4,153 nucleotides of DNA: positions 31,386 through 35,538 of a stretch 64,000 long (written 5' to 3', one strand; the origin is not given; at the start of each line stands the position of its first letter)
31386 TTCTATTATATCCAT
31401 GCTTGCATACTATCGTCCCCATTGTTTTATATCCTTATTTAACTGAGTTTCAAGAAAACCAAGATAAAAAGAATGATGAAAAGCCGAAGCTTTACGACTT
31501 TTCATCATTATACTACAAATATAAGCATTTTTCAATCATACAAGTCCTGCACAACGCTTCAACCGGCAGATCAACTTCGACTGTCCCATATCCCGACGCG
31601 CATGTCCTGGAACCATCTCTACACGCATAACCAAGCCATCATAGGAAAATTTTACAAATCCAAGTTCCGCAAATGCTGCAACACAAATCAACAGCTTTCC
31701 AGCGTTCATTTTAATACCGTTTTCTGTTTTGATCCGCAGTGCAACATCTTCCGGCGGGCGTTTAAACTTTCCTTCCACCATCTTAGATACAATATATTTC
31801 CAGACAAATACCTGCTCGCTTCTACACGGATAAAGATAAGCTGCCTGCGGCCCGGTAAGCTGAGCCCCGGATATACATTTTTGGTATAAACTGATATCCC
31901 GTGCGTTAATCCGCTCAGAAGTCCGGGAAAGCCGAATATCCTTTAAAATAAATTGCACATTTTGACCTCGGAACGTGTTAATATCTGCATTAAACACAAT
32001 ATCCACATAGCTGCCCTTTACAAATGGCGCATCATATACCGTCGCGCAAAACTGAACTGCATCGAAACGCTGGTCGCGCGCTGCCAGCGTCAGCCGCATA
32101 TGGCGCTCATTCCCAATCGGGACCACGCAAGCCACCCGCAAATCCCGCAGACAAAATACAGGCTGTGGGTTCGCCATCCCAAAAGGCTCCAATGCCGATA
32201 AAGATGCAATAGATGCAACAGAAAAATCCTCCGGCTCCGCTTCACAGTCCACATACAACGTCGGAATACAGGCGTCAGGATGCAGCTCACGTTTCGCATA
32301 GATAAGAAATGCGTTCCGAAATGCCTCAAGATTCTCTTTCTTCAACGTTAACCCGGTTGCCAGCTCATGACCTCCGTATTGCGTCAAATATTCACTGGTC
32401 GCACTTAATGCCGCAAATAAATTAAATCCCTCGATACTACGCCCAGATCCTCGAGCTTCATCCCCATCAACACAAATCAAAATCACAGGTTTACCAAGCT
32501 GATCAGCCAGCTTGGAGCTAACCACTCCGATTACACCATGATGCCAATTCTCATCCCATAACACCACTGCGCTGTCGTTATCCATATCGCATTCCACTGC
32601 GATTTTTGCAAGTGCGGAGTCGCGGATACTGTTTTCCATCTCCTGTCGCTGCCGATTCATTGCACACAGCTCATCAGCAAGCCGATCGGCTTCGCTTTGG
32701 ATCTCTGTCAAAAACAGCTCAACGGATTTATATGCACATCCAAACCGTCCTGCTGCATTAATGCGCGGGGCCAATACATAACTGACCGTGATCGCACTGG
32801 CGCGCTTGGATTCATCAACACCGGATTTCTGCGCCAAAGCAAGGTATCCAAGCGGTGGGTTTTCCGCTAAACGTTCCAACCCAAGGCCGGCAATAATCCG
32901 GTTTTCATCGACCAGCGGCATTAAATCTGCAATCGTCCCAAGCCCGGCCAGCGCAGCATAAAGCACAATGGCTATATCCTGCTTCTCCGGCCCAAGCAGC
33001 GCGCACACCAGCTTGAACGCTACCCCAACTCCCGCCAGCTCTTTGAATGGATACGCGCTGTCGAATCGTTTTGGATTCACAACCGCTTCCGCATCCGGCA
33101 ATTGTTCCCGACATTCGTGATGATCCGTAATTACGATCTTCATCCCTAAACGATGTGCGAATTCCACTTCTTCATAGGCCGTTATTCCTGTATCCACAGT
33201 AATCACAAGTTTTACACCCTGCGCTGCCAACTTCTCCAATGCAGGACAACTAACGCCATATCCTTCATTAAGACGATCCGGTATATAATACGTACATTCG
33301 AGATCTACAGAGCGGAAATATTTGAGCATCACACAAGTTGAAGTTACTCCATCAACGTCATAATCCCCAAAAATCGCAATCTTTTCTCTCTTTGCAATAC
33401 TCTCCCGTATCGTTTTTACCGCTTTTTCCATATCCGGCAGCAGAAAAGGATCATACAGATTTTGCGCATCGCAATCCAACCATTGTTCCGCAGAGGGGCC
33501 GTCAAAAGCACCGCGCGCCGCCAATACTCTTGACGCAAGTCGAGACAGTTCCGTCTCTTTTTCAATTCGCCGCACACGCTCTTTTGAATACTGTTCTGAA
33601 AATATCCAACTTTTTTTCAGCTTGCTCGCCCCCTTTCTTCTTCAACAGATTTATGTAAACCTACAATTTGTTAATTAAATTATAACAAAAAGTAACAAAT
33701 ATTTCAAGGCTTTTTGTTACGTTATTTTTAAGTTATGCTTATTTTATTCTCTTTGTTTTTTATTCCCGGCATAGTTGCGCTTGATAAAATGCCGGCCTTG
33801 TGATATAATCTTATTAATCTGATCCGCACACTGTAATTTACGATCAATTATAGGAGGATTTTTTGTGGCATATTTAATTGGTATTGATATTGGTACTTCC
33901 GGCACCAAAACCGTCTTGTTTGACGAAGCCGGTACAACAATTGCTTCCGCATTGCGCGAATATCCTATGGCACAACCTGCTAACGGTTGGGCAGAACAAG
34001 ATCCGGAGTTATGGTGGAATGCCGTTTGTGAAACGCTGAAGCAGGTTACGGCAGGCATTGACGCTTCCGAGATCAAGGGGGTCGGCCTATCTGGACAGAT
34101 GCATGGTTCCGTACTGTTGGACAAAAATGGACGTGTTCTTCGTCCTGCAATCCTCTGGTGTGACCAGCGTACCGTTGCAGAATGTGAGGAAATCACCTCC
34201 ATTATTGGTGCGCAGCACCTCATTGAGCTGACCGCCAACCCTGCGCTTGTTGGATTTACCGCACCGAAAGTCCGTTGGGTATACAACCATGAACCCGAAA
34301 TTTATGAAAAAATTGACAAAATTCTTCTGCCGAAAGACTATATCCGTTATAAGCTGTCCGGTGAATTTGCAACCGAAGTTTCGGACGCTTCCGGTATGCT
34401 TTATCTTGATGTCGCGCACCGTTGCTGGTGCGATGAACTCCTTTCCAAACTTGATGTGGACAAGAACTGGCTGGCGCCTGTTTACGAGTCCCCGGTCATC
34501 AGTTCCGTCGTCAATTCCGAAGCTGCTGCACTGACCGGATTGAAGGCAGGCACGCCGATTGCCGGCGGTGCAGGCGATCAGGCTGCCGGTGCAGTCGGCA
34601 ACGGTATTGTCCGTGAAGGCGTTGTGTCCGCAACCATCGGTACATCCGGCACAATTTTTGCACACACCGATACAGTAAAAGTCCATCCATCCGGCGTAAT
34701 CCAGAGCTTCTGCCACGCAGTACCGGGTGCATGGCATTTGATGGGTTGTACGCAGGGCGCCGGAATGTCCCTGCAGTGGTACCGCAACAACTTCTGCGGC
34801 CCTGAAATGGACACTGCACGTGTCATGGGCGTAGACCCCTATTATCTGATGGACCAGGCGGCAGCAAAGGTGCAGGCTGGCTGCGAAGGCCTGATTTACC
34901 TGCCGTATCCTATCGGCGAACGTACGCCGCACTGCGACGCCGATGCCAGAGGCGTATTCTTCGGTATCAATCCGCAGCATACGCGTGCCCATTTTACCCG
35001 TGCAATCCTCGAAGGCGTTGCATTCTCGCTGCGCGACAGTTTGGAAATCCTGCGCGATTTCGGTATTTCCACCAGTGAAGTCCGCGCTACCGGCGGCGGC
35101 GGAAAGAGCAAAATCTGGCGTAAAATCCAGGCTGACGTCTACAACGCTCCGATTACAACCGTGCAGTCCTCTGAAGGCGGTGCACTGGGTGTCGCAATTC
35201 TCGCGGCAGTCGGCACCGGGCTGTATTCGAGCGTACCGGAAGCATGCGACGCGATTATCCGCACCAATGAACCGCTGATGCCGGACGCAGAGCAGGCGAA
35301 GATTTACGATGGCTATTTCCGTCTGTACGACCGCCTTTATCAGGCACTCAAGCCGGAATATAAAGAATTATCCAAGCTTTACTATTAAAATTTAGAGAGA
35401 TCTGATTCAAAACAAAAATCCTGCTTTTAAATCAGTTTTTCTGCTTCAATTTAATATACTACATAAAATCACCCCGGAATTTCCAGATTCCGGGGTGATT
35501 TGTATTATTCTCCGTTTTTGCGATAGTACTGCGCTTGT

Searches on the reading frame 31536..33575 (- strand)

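Call 33: search_protein_families(library=pfam, proteins=[window:31536-33575:-])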
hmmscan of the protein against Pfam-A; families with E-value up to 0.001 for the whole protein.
window:31536-33575:- (679 aa): 3 families
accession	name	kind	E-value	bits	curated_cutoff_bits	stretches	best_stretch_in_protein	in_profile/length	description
PF01368.27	DHH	-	4.9e-26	91.9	28.1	1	65-207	1-123/125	DHH family, N-terminal domain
PF17768.7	RecJ_OB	-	1.7e-23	83.2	27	1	442-546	1-107/107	RecJ OB domain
PF02272.25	DHHA1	-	1.8e-13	51.3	25.9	1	334-423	2-96/102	DHHA1 domain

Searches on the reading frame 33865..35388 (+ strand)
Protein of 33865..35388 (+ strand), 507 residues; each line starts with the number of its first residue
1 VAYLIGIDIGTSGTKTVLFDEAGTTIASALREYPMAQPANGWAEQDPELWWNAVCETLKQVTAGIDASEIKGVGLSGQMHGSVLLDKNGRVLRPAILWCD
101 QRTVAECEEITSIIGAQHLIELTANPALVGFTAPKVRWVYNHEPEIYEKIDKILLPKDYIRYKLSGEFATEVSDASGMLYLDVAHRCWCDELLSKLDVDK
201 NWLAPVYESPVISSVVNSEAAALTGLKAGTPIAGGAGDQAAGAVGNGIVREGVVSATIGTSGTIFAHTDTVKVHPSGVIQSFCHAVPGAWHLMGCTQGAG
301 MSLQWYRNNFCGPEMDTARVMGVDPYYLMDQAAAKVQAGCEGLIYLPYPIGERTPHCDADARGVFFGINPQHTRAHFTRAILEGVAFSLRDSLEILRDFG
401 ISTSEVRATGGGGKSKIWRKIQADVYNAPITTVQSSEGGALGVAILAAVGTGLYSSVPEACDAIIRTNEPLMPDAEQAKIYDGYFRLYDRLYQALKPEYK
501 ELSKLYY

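Call 33: search_protein_families(library=pfam, proteins=[window:33865-35388:+])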
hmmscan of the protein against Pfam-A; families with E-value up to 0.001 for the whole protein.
window:33865-35388:+ (507 aa): 2 families
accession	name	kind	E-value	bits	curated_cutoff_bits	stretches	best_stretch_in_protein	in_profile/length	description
PF00370.27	FGGY_N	-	1.9e-75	254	28.8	1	3-245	1-245/245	FGGY family of carbohydrate kinases, N-terminal domain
PF02782.22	FGGY_C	-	7.1e-38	130.8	27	1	255-450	2-197/198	FGGY family of carbohydrate kinases, C-terminal domain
